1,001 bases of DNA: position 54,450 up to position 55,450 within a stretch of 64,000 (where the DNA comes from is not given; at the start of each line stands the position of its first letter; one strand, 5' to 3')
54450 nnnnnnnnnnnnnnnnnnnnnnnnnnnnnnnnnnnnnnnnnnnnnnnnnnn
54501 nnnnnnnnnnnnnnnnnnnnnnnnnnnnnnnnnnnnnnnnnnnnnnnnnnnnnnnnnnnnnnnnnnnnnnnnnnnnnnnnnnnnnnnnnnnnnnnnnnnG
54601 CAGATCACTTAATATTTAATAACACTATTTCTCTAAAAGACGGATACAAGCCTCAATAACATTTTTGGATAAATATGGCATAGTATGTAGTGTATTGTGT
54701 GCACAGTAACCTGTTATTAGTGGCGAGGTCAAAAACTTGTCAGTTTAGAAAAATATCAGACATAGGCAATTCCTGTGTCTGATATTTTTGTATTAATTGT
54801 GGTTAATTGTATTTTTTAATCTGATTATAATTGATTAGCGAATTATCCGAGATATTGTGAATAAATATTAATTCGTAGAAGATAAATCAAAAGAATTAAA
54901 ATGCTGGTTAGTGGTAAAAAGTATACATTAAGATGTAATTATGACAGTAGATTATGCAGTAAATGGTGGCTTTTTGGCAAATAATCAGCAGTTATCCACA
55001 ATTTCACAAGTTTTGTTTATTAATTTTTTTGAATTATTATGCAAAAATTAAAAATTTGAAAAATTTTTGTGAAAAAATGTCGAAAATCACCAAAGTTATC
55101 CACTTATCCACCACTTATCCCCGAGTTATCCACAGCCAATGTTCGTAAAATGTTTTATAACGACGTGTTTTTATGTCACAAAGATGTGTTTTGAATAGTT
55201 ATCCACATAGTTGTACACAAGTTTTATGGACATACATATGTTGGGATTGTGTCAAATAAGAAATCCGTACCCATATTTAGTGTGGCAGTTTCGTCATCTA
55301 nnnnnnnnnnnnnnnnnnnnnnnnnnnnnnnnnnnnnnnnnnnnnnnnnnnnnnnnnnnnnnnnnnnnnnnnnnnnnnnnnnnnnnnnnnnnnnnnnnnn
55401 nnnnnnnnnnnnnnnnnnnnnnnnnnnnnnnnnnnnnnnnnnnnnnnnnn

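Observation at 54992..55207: Cluster of six same-strand DnaA boxes plus an AT-rich spacer in a convergent intergenic region, with no dnaA gene in the window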

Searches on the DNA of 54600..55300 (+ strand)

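Call 46: search_rna_families(source=window, start=54600, end=55300, threshold=evalue, max_evalue=1)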
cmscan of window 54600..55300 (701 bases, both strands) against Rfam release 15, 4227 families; matches with E-value up to 1: 1.
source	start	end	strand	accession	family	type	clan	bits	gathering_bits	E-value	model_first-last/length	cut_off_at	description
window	55048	55134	+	RF03168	c-di-GMP-I-UAU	Cis-reg; riboswitch;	CL00126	20.7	65.9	0.077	1-81/81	no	c-di-GMP-I-UAU riboswitch aptamer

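Call 63: search_dna_similar(query=window:54985-55215:+, collection=plasmids, mode=distant, max_evalue=0.01, max_rows=10)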
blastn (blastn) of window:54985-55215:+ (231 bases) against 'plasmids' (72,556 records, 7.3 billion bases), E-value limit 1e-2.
No match.

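Call 64: search_dna_similar(query=window:54985-55215:+, collection=phages, mode=distant, max_evalue=0.01, max_rows=10)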
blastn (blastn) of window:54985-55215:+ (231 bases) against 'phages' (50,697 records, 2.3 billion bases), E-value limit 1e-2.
Records with a match: 1; places in all: 1; records where one place covers at least 80% of the query: 0.
Best place of each record, by identity: 80-90% 1.
By first word of the organism name: bajarodmic 1.
By host as written in the record: - 1.
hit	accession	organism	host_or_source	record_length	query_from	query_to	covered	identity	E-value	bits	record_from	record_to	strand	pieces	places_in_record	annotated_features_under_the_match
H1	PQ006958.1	bajarodmic virus 735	Dipodomys merriami feces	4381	108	150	19%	86.4%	4e-4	50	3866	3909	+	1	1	none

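Call 65: get_annotated_region(hit=H1, flank=600)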
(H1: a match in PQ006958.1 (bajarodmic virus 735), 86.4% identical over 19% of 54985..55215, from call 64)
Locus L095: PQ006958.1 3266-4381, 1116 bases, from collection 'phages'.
description: Bajarodmic virus 735 isolate BGG_079_124, complete genome.
organism: bajarodmic virus 735 (NCBI taxid 3344108)
taxonomy: Viruses; Monodnaviria; Sangervirae; Phixviricota; Malgrandaviricetes; Petitvirales; Microviridae; Microvirus
host: -; source: Dipodomys merriami feces; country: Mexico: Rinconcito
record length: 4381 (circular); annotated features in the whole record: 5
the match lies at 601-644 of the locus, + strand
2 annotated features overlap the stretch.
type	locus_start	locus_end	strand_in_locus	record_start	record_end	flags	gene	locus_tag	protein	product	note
CDS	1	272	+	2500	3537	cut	-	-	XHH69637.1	replication initiator protein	-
CDS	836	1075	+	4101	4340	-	-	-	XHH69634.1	hypothetical protein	-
